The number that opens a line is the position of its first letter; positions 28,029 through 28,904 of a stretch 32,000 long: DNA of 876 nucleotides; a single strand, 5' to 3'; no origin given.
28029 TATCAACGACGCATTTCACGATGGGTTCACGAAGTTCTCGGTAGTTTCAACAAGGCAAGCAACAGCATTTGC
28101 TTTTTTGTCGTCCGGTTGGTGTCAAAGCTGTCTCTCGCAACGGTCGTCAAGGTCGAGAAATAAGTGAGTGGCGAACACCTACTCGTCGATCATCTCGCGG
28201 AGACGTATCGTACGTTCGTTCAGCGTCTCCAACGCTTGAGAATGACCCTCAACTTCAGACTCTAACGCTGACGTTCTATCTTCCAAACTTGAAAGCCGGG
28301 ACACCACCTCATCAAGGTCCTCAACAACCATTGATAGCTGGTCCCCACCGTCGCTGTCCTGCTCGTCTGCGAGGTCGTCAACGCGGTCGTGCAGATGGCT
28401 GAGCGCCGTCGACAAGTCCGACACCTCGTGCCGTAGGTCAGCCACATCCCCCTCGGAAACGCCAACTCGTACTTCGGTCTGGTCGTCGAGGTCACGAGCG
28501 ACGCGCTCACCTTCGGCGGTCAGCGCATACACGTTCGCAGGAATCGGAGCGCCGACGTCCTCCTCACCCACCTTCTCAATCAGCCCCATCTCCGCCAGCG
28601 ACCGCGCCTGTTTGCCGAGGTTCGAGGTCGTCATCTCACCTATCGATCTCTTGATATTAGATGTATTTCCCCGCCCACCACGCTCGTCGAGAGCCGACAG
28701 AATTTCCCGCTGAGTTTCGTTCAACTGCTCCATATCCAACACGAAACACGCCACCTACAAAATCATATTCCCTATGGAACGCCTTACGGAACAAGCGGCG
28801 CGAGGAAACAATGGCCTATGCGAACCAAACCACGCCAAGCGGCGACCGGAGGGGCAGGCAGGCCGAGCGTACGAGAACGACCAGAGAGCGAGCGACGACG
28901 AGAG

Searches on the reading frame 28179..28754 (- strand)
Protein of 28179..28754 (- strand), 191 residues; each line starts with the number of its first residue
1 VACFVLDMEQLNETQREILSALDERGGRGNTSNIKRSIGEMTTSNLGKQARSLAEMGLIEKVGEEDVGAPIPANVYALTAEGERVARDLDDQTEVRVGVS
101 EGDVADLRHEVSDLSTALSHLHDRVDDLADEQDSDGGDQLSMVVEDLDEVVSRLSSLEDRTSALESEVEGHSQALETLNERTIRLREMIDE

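Call 11: search_protein_families(library=pfam, proteins=[window:28179-28754:-], max_evalue=0.01)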
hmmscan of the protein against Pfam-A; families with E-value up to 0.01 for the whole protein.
window:28179-28754:- (191 aa): 8 families
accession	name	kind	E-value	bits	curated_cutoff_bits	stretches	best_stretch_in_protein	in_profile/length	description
PF01638.23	HxlR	-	0.00023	21.4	20.8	1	27-89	17-76/91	HxlR-like helix-turn-helix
PF19111.5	DUF5798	-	0.0012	19.4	27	0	140-190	10-60/89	Family of unknown function (DUF5798)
PF13463.12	HTH_27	-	0.0016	19.1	22.2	1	11-66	1-56/68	Winged helix DNA-binding domain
PF23991.1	DUF7310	-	0.0039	18.1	40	0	131-169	16-54/83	Coiled-coil region of unknown function (DUF7310)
PF16331.10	TolA_bind_tri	-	0.0051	17.3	30.1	0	156-187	1-32/76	TolA binding protein trimerisation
PF06009.19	Laminin_II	-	0.0056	17.1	33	0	68-151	19-99/138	Laminin Domain II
PF07889.17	DUF1664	-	0.0061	17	34.6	0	77-130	63-115/124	Protein of unknown function (DUF1664)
PF03961.19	FapA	-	0.0088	16.1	31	0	88-172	138-230/272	Flagellar Assembly Protein A beta solenoid domain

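Call 13: find_homologous_proteins(query=window:28179-28733:-, max_evalue=0.00001)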
Query window:28179-28733:- (184 aa): 2 proteins with E <= 0.00001 among 276 candidates.
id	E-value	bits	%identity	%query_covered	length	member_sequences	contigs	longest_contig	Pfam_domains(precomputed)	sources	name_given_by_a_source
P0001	6.3e-95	334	92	100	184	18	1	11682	-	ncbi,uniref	ncbi:chromosome segregation protein [Haloferax volcanii]|uniref:chromosome segregation protein n=1 T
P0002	3.2e-20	91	40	95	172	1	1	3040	-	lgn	-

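Call 14: find_encoding_contigs(protein=P0001, flank=6000, max_places=8)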
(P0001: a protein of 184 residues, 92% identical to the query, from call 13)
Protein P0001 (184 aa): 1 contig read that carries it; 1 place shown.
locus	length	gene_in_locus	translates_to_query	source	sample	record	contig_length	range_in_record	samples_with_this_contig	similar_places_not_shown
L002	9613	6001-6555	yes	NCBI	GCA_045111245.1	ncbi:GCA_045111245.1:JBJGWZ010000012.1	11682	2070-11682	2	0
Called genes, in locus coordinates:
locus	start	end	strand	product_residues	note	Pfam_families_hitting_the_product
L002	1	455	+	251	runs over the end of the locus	-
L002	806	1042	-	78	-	-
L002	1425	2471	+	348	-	PF26032:DUF8008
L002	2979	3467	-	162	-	-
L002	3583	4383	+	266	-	PF26508:DUF8170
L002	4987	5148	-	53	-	-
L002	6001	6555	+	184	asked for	-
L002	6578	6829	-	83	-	-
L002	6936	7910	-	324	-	-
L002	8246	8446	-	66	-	-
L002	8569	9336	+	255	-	-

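Call 15: find_encoding_contigs(protein=P0002, flank=6000)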
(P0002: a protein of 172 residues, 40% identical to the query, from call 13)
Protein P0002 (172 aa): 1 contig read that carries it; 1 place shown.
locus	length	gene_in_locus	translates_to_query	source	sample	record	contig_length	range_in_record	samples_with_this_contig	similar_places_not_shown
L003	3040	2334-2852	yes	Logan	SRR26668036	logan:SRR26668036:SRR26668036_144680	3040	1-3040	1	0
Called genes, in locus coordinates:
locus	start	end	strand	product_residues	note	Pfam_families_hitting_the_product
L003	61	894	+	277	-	PF01656:CbiA, PF09140:MipZ (faint), PF13614:AAA_31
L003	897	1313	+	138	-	PF26424:DUF8115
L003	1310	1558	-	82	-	-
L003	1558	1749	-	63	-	-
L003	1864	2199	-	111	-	-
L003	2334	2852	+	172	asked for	-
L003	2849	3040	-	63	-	?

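Call 23: find_related_loci(query=A2, collection=genome_contigs, flank=5000)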
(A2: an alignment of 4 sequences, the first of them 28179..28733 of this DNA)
Query A2 (184 aa) in genome_contigs; peptide patterns used: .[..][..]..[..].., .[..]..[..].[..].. (x = any residue, [..] = any of these).
127 stretches matched a pattern; 1 encode a relative of the query (tblastn E <= 1e-3); 1 distinct loci.
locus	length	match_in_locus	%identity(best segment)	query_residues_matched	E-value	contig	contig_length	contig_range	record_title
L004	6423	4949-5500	93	1-184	2e-108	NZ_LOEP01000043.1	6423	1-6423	Haloferax sp. Q22 scaffold43, whole genome shotgun sequence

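Call 24: find_related_loci(query=A2, collection=metagenome_contigs, flank=5000)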
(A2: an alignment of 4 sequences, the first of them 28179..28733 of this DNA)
Query A2 (184 aa) in metagenome_contigs; peptide patterns used: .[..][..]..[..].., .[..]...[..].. (x = any residue, [..] = any of these).
600 stretches matched a pattern (row limit reached: there are more); 1 encode a relative of the query (tblastn E <= 1e-3); 1 distinct loci.
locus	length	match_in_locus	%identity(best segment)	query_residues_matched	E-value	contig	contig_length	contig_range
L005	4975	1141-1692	93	1-184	3e-109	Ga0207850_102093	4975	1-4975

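Call 25: find_related_loci(query=A2, collection=viral_contigs, flank=5000)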
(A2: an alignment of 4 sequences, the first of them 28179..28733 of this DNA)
Query A2 (184 aa) in viral_contigs; peptide patterns used: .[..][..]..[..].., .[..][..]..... (x = any residue, [..] = any of these).
13 stretches matched a pattern, but none encodes a relative of the query by tblastn (E <= 1e-3).

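Call 33: search_protein_families(library=pfam, proteins=[L002:1425-2471:+, L002:2979-3467:-, L002:3583-4383:+, L002:6578-6829:-, L002:6936-7910:-, L002:8246-8446:-, L002:8569-9336:+, L002:806-1042:-], max_evalue=0.01)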
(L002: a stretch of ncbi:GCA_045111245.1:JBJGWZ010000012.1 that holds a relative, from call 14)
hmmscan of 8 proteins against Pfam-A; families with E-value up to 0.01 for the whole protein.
L002:1425-2471:+ (348 aa): 4 families
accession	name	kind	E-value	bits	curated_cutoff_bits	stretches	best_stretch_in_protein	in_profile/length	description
PF13094.11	CENP-Q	-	9.2e-05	23.1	28.5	1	24-151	14-123/162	CENP-Q, a CENPA-CAD centromere complex subunit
PF14932.11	HAUS-augmin3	-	0.0029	17.6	29.4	1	8-109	56-157/260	HAUS augmin-like complex subunit 3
PF13334.11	DUF4094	-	0.003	18.4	24.5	1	42-74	58-89/90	Domain of unknown function (DUF4094)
PF00038.26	Filament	-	0.0055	16.8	40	1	33-112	55-133/313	Intermediate filament protein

L002:2979-3467:- (162 aa): 2 families
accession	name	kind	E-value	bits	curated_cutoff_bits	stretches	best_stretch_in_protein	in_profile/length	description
PF01022.26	HTH_5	-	0.0011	19.3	22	1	28-73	3-45/47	Bacterial regulatory protein, arsR family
PF12840.13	HTH_20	-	0.0086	16.5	27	0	24-74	1-49/51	Helix-turn-helix domain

L002:3583-4383:+ (266 aa): 0 families

L002:6578-6829:- (83 aa): 0 families

L002:6936-7910:- (324 aa): 0 families

L002:8246-8446:- (66 aa): 0 families

L002:8569-9336:+ (255 aa): 0 families

L002:806-1042:- (78 aa): 7 families
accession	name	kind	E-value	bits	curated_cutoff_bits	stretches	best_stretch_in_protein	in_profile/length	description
PF12802.13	MarR_2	-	5.4e-05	23.7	27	1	9-57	6-53/61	MarR family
PF13412.12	HTH_24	-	8.1e-05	22.6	21.9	1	8-54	3-47/48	Winged helix-turn-helix DNA-binding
PF09339.16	HTH_IclR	-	0.00037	20.6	22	1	12-55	7-49/52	IclR helix-turn-helix domain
PF08279.18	HTH_11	-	0.0016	18.7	25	1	12-53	4-44/55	HTH domain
PF13601.12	HTH_34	-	0.0037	17.8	27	1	29-73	19-67/80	Winged helix DNA-binding domain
PF01726.22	LexA_DNA_bind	-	0.0038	17.4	23.7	1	27-58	28-60/65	LexA DNA binding domain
PF12840.13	HTH_20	-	0.0046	17.3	27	1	13-51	9-45/51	Helix-turn-helix domain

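Call 36: find_homologous_proteins(query=A2, max_evalue=0.001)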
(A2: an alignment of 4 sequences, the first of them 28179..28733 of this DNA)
Query A2 (4 sequences) (184 aa, profile of the alignment): 4 proteins with E <= 0.001 among 5767 candidates.
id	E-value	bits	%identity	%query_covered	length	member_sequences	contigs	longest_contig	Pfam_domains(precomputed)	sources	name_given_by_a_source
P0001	2.1e-101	355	92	100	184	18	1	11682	-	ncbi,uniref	ncbi:chromosome segregation protein [Haloferax volcanii]|uniref:chromosome segregation protein n=1 T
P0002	3.3e-69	250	40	95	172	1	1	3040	-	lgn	-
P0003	1.1e-33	135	33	100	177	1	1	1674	-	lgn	-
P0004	1.8e-5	43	34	63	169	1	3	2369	-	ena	-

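Call 37: find_encoding_contigs(protein=P0003, flank=6000)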
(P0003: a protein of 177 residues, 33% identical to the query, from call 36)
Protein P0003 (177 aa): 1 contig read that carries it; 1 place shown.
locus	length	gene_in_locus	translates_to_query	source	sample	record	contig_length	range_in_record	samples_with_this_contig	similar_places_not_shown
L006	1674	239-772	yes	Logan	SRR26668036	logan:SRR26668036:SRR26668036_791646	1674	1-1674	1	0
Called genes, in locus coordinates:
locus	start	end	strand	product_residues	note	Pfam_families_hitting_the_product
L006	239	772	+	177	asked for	-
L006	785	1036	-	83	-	-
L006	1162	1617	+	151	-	-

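Call 38: find_encoding_contigs(protein=P0004, flank=6000)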
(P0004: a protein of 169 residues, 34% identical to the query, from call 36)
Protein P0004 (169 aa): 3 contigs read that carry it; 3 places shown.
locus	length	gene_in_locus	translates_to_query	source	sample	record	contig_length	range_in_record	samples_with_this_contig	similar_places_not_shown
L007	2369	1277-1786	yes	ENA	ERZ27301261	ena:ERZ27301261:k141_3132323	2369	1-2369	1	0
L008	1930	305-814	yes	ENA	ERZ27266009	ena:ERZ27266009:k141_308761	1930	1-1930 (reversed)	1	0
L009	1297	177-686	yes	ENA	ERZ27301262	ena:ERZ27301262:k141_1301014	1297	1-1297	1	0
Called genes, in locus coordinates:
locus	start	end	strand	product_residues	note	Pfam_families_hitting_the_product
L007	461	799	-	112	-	PF24035:DUF7344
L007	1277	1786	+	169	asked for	-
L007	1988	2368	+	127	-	?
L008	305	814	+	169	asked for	-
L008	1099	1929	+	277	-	?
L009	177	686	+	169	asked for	-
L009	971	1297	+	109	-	?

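Call 46: find_homologous_proteins(query=A3, max_evalue=0.001)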
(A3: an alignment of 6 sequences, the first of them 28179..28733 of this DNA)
Query A3 (6 sequences) (184 aa, profile of the alignment): 29 proteins with E <= 0.001 among 8000 candidates.
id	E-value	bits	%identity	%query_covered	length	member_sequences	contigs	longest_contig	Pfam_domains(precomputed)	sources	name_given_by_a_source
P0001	1.4e-79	284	92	100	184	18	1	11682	-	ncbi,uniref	ncbi:chromosome segregation protein [Haloferax volcanii]|uniref:chromosome segregation protein n=1 T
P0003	8.2e-69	249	33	100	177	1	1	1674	-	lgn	-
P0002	1.3e-66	242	40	95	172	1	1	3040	-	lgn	-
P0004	2.8e-50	188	34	63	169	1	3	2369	-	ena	-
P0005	1.2e-44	170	29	68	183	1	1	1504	-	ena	-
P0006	7.5e-44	168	33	63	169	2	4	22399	-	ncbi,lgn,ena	-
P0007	1.0e-36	144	32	76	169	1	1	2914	PF05377.18,PF23204.2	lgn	-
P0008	4.0e-34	136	29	68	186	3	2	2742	PF13412.13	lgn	-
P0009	1.3e-32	131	27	76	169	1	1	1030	PF12802.14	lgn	-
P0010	1.5e-32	131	30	66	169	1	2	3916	-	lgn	-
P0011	1.9e-32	130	32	63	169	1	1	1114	PF05377.18,PF19111.6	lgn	-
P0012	2.1e-32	130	28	76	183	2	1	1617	-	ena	-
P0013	9.4e-32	128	27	90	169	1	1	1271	-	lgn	-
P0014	1.5e-31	128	32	61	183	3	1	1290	-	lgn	-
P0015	2.1e-31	127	31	67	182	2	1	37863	PF26022.1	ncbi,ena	-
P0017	1.3e-30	124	29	67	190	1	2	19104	PF12840.14,PF13412.13,PF19111.6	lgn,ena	-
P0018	1.8e-30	124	28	63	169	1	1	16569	-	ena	-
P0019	1.8e-30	124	28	82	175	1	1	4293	-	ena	-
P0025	1.4e-25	108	27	91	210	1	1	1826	-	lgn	-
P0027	1.3e-23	102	29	86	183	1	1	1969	-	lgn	-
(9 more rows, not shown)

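Call 47: find_encoding_contigs(protein=P0006, flank=5000, max_places=2)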
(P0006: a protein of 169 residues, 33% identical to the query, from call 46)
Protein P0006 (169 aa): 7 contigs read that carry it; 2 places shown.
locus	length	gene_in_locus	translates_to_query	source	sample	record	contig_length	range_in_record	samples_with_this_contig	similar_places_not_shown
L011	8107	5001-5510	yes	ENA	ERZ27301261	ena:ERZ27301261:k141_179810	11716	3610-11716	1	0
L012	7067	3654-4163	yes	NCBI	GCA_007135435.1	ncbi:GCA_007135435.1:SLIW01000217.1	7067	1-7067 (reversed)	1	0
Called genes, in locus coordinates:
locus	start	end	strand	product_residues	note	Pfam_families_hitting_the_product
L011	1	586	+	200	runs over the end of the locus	PF07883:Cupin_2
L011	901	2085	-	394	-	PF13360:PQQ_2, PF01011:PQQ (faint), PF13360:PQQ_2, PF13570:Beta-prop_ACSF4 (weak), PF13360:PQQ_2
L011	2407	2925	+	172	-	PF02661:Fic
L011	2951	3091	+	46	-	PF26044:Antitox_halo (weak)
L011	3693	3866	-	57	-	PF06348:DUF1059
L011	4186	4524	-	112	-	PF24035:DUF7344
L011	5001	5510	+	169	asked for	-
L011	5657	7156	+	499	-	PF01565:FAD_binding_4, PF08031:BBE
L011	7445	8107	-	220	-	?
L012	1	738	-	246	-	?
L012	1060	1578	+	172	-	PF02661:Fic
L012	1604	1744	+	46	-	PF26044:Antitox_halo (weak)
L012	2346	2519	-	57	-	PF06348:DUF1059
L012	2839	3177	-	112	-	PF24035:DUF7344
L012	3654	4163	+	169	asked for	-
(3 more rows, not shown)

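Call 48: find_encoding_contigs(protein=P0015, flank=5000, max_places=2)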
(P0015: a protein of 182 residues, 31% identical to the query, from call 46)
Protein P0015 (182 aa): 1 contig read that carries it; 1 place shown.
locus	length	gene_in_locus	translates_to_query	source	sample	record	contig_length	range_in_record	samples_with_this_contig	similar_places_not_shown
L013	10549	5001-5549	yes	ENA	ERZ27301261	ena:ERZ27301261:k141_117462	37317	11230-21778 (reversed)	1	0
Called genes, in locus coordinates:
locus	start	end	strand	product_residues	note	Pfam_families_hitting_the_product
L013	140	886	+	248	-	PF20143:NAD_kinase_C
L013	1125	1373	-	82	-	-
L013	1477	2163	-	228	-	PF00730:HhH-GPD, PF00633:HHH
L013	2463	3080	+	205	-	-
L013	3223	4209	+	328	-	PF22700:MVD-like_N, PF00288:GHMP_kinases_N (weak), PF18376:MDD_C (weak)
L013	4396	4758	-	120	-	PF24035:DUF7344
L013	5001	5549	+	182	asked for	PF26022:CC_Liprin_beta (weak)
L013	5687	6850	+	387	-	PF01266:DAO (faint), PF07992:Pyr_redox_2, PF00070:Pyr_redox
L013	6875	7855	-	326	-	PF00752:XPG_N, PF00867:XPG_I, PF01367:5_3_exonuc (weak)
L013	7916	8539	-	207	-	PF00583:Acetyltransf_1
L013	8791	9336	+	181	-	PF20587:DUF6789 (faint)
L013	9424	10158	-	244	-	PF25213:HVO_A0261_N (faint), PF13302:Acetyltransf_3 (weak), PF13420:Acetyltransf_4, PF00583:Acetyltransf_1, PF13673:Acetyltransf_10 (faint), PF13508:Acetyltransf_7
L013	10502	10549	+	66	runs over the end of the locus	PF25205:DUF7835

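Call 49: find_encoding_contigs(protein=P0017, flank=5000, max_places=2)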
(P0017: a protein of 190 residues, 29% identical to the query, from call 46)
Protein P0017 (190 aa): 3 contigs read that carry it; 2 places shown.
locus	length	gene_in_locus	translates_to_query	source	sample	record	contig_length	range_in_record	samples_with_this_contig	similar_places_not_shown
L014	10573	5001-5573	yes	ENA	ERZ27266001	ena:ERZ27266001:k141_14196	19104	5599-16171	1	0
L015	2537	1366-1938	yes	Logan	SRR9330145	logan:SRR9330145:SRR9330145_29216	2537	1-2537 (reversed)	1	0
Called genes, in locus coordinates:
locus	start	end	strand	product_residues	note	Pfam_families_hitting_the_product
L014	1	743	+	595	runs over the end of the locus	PF02028:BCCT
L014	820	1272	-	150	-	PF00582:Usp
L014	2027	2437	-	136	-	PF02281:Dimer_Tnp_Tn5 (faint)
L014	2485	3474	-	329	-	PF14706:Tnp_DNA_bind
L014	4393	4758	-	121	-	PF24035:DUF7344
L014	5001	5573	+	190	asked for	PF19111:DUF5798 (faint), PF12840:HTH_20 (weak), PF13412:HTH_24 (weak)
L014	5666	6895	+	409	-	PF03417:AAT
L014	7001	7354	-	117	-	-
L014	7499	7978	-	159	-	PF13302:Acetyltransf_3 (weak), PF00583:Acetyltransf_1, PF13673:Acetyltransf_10, PF13508:Acetyltransf_7, PF08445:FR47 (weak)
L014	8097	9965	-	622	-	PF01541:GIY-YIG (weak), PF27096:UvrC_M, PF02151:UVR (weak), PF22920:UvrC_RNaseH, PF08459:UvrC_RNaseH_dom, PF12826:HHH_2, PF14520:HHH_5, PF00633:HHH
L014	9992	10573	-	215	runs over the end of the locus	-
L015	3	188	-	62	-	?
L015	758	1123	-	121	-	PF24035:DUF7344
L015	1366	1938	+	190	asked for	PF19111:DUF5798 (faint), PF12840:HTH_20 (weak), PF13412:HTH_24 (weak)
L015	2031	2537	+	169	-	?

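Call 50: find_encoding_contigs(protein=P0018, flank=5000, max_places=2)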
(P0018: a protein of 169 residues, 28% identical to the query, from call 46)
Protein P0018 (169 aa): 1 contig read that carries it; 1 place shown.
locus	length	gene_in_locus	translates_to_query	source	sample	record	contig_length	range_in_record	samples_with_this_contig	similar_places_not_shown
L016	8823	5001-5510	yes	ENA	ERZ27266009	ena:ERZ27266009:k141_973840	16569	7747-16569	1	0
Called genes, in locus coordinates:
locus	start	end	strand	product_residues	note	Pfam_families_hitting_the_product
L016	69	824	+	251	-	PF00881:Nitroreductase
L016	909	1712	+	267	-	PF13489:Methyltransf_23, PF01209:Ubie_methyltran, PF05148:Methyltransf_8 (weak), PF07021:MetW (faint), PF08241:Methyltransf_11, PF08242:Methyltransf_12, PF13649:Methyltransf_25, PF13847:Methyltransf_31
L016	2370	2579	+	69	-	-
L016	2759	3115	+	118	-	PF24035:DUF7344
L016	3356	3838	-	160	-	PF00582:Usp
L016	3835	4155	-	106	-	PF24035:DUF7344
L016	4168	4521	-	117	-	PF24035:DUF7344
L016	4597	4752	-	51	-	-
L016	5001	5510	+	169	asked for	-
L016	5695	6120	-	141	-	PF00892:EamA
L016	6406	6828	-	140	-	-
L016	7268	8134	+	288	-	PF00561:Abhydrolase_1, PF12146:Hydrolase_4, PF12697:Abhydrolase_6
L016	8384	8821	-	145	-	?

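Call 52: search_protein_families(library=ncbifam, proteins=[L002:1425-2471:+, L002:3583-4383:+, L002:6936-7910:-, L002:8569-9336:+, window:28179-28733:-, L003:897-1313:+], max_evalue=0.01)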
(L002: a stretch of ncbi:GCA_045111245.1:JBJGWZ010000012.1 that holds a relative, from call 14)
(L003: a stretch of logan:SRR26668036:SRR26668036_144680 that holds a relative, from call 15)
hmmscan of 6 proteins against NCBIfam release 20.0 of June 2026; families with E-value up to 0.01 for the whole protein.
L002:1425-2471:+ (348 aa): 11 families
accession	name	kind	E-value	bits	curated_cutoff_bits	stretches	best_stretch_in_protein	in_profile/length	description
TIGR02168.1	SMC_prok_B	equivalog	0.00016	19.5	567.35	1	32-118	777-862/1181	chromosome segregation protein SMC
NF045487.1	ASRP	equivalog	0.00059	18.6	300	1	36-118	314-398/593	archaea-specific SMC-related protein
TIGR02169.1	SMC_prok_A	equivalog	0.00079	17.2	729.4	1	35-118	312-394/1165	chromosome segregation protein SMC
NF047516.1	LA_3659_fam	equivalog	0.0029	17.2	36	1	39-122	120-204/221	LA_3659 family protein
NF047514.1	SpiroCoCo_N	equivalog_domain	0.0029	17.2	75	1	39-122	120-204/221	SpiroCoCo family coiled-coil protein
NF045622.1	Npun_F5560_fam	hypoth_equivalog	0.003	17.7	125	1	19-118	34-133/156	Npun_F5560 family protein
NF002572.0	PRK02224.1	equivalog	0.0063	14.8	1087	1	34-116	518-598/888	DNA double-strand break repair ATPase Rad50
TIGR03017.1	EpsF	equivalog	0.0077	15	422.75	0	47-153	255-361/444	chain length determinant protein EpsF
NF038291.1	rep_pAB02_ORF2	subfamily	0.0087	16.4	85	0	19-116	55-157/172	plasmid replication DNA-binding protein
TIGR04211.1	SH3_and_anchor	equivalog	0.0091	15.6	65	0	36-118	63-147/198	TIGR04211 family SH3 domain-containing protein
NF041035.1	Rad50_Halo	equivalog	0.0099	14.3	1000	0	29-122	248-340/883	DNA double-strand break repair ATPase Rad50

L002:3583-4383:+ (266 aa): 0 families

L002:6936-7910:- (324 aa): 0 families

L002:8569-9336:+ (255 aa): 0 families

window:28179-28733:- (184 aa): 9 families
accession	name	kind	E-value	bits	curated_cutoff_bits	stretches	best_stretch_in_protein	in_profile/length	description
TIGR02168.1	SMC_prok_B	equivalog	0.00052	17.9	567.35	1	86-183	845-941/1181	chromosome segregation protein SMC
NF045487.1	ASRP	equivalog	0.00058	18.6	300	1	94-178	368-455/593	archaea-specific SMC-related protein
NF053525.1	thylo_ssr2422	subfamily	0.0012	19.2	38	0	140-174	11-45/77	ssr2422 family thylakoid membrane protein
NF047516.1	LA_3659_fam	equivalog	0.0034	17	36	1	99-170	124-196/221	LA_3659 family protein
NF047514.1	SpiroCoCo_N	equivalog_domain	0.0034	17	75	1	99-170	124-196/221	SpiroCoCo family coiled-coil protein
NF047515.1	SpiroCoCo_C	equivalog_domain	0.0035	16.5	125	1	99-178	118-199/313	SpiroCoCo family coiled-coil protein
NF038218.1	IcmG_DotF_IVB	equivalog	0.0043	16.7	200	0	130-175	144-189/266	type IVB secretion system protein IcmG/DotF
TIGR02169.1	SMC_prok_A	equivalog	0.0044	14.7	729.4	1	73-178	337-440/1165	chromosome segregation protein SMC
TIGR04211.1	SH3_and_anchor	equivalog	0.0059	16.2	65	1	97-179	68-152/198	TIGR04211 family SH3 domain-containing protein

L003:897-1313:+ (138 aa): 0 families

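Call 56: search_dna_similar(query=P0002, collection=plasmids, mode=protein, max_evalue=0.001, max_rows=30)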
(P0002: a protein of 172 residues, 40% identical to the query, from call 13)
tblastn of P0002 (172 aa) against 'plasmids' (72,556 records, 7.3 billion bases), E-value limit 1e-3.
Records with a match: 2; places in all: 2; records where one place covers at least 80% of the query: 1.
Best place of each record, by identity: <60% 2.
By first word of the organism name: Haloferax 1; Haladaptatus 1.
By predicted mobility (MOB-suite, as given by PLSDB): non-mobilizable 2.
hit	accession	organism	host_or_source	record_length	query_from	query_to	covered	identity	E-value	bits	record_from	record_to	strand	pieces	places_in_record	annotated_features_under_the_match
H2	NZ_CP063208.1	Haloferax gibbonsii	cultured ...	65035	1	161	94%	40.3%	1e-25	108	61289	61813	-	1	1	chromosome segregation protein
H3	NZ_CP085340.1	Haladaptatus halobius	cell culture,saline soil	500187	39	136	57%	35.5%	2e-5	50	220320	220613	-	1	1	hypothetical protein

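Call 72: predict_structure(alignment_id=A6)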
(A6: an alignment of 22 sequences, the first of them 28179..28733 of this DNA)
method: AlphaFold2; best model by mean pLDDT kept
length: 184 residues; sequences in the alignment: 22
mean_pLDDT: 83.4   pTM: 0.49
mean pLDDT of the five models: 83.4, 83.3, 81.6, 80.2, 78.5
residues with pLDDT >= 90: 64; 70-90: 100; 50-70: 16; < 50: 4
segments of 3 or more residues with pLDDT < 50: 87-89
pLDDT, mean of each block of 10 residues (from residue 1): 87 95 93 90 96 96 93 95 62 67 80 78 66 79 81 79 78 87 81
secondary structure, 60 per line:
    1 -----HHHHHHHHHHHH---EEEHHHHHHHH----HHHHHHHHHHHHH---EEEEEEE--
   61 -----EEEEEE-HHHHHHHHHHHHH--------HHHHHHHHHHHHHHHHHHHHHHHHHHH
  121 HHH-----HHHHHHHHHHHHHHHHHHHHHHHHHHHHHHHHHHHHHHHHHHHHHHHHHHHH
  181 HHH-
elements in order: H6-17 E21-23 H24-31 H36-48 E52-58 E66-71 H73-85 H94-123 H129-183

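Call 74: fold_search(model_id=the predicted structure, library=pdb)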
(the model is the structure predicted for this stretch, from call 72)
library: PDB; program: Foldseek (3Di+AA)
matches with E <= 10: 742; with E <= 0.001: 22
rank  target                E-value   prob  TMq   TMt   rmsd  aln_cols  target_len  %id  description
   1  5x11_G                1.0e-04  1.00  0.38  0.39  18.9       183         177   16  Crystal structure of Bacillus subtilis PadR in complex with operator DNA (released 2017-11-22)
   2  5x11_E                1.5e-04  1.00  0.39  0.39  20.6       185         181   15  Crystal structure of Bacillus subtilis PadR in complex with operator DNA (released 2017-11-22)
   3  5x11_D                1.6e-04  1.00  0.33  0.34  22.1       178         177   15  Crystal structure of Bacillus subtilis PadR in complex with operator DNA (released 2017-11-22)
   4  5x11_F                1.6e-04  1.00  0.36  0.37  19.3       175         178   15  Crystal structure of Bacillus subtilis PadR in complex with operator DNA (released 2017-11-22)
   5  5x11_B                1.8e-04  1.00  0.39  0.40  19.1       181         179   15  Crystal structure of Bacillus subtilis PadR in complex with operator DNA (released 2017-11-22)
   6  5x11_H                2.1e-04  1.00  0.38  0.39  19.2       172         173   16  Crystal structure of Bacillus subtilis PadR in complex with operator DNA (released 2017-11-22)
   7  5x11_C                2.1e-04  1.00  0.33  0.34  21.9       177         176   15  Crystal structure of Bacillus subtilis PadR in complex with operator DNA (released 2017-11-22)
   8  5x11_A                3.1e-04  1.00  0.39  0.40  19.7       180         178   14  Crystal structure of Bacillus subtilis PadR in complex with operator DNA (released 2017-11-22)
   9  7el3_B                3.7e-04  1.00  0.40  0.54   7.7       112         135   18  Crystal structure of HpaR-DNA complex from Acinetobacter baumannii (released 2022-01-19)
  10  5yi0_A                4.0e-04  1.00  0.40  0.50  10.0       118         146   19  Structure of Lactococcus lactis ZitR, C30AH42A mutant (released 2017-12-06)
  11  3g3z_A                4.0e-04  1.00  0.38  0.48   9.4       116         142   17  The structure of NMB1585, a MarR family regulator from Neisseria meningitidis (released 2009-04-14)
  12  4lln_J                4.2e-04  1.00  0.39  0.49   8.3       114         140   17  Crystal structure of S. aureus MepR-DNA complex (released 2014-05-14)
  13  1yyv_A                5.7e-04  1.00  0.38  0.60   2.8        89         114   27  Putative transcriptional regulator ytfH from Salmonella typhimurium (released 2005-04-05)
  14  6pco_C                5.7e-04  1.00  0.40  0.54   7.3       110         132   13  Mechanism for regulation of DNA binding of Bordetella bronchiseptica BpsR by 6-hydroxynicotinic acid (released 2019-11-06)
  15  3q5f_B                5.7e-04  1.00  0.39  0.50  10.8       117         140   17  Crystal structure of the Salmonella transcriptional regulator SlyA in complex with DNA (released 2011-05-04)
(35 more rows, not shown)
